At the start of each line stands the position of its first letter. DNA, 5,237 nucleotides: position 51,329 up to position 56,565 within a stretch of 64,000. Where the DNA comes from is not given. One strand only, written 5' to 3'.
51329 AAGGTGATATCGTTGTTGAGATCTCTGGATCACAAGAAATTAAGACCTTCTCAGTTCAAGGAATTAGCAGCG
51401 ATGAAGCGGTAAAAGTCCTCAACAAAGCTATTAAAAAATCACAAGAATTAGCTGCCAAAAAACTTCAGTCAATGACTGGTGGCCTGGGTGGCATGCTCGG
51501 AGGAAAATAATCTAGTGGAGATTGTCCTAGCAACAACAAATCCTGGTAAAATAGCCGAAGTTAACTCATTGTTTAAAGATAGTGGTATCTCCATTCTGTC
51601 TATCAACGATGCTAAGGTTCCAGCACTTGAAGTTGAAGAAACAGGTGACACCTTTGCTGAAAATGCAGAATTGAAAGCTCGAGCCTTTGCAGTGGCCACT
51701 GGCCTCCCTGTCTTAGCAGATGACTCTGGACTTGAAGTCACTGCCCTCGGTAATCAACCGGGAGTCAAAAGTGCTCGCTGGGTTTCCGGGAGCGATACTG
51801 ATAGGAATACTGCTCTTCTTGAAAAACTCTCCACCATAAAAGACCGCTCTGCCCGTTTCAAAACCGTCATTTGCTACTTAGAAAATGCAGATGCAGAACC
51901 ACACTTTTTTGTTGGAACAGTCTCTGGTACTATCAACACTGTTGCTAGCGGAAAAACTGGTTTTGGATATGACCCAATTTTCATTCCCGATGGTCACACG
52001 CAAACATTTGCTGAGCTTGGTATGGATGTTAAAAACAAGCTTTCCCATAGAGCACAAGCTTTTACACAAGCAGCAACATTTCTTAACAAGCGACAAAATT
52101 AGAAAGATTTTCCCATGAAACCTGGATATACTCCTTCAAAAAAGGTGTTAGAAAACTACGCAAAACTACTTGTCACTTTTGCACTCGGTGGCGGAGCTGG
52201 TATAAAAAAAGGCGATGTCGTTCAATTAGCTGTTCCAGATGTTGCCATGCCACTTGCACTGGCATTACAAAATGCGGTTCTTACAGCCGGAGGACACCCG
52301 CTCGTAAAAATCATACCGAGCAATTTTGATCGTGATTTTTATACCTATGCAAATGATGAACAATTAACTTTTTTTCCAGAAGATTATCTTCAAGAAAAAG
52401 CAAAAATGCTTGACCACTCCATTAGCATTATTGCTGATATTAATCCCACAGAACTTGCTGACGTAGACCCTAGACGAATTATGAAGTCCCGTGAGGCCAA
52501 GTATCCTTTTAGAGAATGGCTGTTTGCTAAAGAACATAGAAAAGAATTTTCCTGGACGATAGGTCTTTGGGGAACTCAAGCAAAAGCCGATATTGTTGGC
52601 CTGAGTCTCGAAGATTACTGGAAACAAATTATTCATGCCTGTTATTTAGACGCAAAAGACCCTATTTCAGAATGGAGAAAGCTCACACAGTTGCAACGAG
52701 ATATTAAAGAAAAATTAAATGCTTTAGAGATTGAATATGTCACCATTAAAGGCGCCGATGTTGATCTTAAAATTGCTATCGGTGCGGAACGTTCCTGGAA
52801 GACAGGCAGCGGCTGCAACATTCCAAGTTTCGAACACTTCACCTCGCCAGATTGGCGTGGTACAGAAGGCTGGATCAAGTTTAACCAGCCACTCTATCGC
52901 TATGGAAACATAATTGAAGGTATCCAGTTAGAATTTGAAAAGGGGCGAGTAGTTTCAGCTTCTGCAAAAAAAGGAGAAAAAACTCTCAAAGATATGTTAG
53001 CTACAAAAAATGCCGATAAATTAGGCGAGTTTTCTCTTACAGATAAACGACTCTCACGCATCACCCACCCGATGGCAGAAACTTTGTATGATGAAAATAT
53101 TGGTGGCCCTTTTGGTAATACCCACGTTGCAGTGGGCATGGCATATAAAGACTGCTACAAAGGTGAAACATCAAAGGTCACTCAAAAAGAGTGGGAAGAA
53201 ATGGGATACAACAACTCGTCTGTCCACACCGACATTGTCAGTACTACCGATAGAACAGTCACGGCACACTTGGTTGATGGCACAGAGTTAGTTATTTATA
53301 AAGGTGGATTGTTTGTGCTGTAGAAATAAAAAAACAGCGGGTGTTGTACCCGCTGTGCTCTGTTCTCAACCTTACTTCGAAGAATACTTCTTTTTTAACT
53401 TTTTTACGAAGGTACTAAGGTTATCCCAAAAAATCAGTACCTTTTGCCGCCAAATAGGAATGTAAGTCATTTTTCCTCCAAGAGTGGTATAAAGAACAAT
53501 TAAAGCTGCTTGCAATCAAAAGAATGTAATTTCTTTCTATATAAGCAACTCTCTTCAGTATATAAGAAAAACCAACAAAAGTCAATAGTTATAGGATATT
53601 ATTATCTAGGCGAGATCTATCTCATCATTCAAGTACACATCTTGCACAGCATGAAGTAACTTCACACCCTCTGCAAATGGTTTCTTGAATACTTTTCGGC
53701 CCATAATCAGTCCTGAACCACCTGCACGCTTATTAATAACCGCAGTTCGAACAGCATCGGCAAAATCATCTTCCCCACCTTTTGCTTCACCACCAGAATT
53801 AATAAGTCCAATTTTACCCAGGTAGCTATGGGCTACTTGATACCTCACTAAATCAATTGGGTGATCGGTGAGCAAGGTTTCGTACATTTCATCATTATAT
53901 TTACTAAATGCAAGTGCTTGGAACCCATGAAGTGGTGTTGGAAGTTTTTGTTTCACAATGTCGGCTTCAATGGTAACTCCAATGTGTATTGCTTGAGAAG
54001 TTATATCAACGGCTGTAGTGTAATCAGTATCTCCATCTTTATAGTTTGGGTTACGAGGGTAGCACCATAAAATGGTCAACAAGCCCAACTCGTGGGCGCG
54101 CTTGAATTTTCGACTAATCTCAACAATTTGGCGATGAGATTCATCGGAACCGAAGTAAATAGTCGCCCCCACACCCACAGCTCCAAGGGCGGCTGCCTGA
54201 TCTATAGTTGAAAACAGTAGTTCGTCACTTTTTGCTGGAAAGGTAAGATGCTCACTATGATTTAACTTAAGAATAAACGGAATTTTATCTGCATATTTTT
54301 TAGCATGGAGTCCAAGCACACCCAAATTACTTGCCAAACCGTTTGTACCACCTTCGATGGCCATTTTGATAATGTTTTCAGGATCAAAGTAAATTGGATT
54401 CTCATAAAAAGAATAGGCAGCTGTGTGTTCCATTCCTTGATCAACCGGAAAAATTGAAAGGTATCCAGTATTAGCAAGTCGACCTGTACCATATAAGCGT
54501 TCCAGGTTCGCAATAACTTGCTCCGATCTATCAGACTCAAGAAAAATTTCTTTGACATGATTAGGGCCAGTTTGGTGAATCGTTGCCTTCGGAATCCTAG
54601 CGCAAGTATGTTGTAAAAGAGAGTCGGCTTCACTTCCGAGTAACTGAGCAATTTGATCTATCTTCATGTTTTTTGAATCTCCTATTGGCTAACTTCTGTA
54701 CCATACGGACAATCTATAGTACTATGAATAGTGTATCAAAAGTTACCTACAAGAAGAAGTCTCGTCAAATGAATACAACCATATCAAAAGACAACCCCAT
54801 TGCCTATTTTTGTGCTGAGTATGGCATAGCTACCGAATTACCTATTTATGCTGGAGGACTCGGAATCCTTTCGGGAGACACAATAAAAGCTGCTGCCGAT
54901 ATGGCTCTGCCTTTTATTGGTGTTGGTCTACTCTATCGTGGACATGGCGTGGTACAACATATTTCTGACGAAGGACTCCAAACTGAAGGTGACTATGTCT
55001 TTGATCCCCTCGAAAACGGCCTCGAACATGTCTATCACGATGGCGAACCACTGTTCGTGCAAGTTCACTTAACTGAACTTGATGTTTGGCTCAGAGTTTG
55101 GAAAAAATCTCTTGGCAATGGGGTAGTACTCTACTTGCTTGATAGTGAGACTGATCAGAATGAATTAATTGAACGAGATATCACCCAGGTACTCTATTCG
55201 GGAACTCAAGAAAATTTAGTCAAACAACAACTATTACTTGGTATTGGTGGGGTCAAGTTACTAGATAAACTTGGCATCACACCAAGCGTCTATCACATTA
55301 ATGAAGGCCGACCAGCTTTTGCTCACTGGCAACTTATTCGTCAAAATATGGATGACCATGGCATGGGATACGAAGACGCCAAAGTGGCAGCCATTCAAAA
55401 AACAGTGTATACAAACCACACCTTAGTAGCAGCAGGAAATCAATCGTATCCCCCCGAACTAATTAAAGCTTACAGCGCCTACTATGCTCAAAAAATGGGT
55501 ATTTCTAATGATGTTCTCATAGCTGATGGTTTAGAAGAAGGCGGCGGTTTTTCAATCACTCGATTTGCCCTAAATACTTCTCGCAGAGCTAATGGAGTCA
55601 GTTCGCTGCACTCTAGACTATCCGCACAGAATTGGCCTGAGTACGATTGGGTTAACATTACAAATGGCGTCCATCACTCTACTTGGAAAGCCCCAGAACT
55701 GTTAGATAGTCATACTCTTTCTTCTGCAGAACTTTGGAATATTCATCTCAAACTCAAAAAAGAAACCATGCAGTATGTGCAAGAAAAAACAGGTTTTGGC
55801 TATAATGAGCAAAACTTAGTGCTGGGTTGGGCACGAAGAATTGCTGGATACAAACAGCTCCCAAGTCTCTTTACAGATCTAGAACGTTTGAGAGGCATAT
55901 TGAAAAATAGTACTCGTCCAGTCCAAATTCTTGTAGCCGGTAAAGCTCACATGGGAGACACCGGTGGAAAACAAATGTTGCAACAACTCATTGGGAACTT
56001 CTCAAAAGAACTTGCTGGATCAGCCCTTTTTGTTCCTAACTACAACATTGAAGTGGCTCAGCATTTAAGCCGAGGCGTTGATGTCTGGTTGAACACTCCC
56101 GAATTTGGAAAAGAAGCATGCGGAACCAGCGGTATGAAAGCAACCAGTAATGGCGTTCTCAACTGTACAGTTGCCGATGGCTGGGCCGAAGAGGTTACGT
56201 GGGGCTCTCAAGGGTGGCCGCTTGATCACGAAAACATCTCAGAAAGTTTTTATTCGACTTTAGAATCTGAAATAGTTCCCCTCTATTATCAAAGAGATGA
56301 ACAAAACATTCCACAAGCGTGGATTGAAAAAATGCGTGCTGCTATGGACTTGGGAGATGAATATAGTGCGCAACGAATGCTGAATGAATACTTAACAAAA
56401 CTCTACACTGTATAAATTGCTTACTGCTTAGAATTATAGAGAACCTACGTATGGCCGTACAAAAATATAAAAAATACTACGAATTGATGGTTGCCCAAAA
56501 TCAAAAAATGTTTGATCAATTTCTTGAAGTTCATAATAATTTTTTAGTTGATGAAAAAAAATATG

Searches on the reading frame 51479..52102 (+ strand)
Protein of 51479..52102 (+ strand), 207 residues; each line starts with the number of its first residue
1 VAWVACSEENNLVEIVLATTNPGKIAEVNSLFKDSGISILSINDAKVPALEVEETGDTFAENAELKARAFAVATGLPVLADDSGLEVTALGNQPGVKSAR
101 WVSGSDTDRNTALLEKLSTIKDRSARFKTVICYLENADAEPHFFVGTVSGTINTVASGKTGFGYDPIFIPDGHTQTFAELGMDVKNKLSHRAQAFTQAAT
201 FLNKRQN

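Call 56: search_protein_families(library=pfam, proteins=[window:51479-52102:+], max_evalue=0.001)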
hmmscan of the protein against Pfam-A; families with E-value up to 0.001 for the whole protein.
window:51479-52102:+ (207 aa): 1 family
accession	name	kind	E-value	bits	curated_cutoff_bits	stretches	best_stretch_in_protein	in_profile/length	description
PF01725.21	Ham1p_like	-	1.3e-60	205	22.5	1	15-199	1-184/186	Ham1 family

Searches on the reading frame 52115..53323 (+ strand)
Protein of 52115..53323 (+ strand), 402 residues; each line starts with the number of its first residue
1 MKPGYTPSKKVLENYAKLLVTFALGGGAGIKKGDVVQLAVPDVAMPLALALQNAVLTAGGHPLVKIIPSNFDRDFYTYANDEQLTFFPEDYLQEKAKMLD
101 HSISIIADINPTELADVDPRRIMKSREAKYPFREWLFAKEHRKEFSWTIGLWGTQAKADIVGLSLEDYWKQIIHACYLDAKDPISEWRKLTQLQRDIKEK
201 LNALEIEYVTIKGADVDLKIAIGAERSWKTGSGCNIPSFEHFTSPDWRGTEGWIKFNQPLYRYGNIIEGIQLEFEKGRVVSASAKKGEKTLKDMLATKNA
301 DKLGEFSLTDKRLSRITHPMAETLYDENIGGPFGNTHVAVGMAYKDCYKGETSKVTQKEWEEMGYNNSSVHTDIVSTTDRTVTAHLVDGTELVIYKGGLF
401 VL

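Call 57: search_protein_families(library=pfam, proteins=[window:52115-53323:+], max_evalue=0.001)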
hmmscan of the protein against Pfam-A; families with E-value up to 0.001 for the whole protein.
window:52115-53323:+ (402 aa): 1 family
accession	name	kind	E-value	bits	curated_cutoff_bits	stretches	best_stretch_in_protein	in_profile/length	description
PF02073.20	Peptidase_M29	-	2.7e-95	320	27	1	9-400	2-406/406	Thermophilic metalloprotease (M29)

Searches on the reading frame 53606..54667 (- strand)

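Call 57: search_protein_families(library=pfam, proteins=[window:53606-54667:-], max_evalue=0.001)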
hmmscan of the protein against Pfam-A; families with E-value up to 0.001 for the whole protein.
window:53606-54667:- (353 aa): 1 family
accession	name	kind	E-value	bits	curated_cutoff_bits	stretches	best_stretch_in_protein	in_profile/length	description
PF01791.15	DeoC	-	1.9e-50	172.1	23.8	1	71-329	2-229/229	DeoC/LacD family aldolase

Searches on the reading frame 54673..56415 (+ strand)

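Call 57: search_protein_families(library=pfam, proteins=[window:54673-56415:+], max_evalue=0.001)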
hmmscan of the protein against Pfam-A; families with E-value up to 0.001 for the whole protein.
window:54673-56415:+ (580 aa): 2 families
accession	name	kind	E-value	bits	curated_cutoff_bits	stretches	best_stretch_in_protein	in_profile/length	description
PF00343.26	Phosphorylase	-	1.4e-20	73.7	27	2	352-505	417-581/713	Carbohydrate phosphorylase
PF11897.13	DUF3417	-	0.00093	20.1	25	0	15-54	68-107/109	Protein of unknown function (DUF3417)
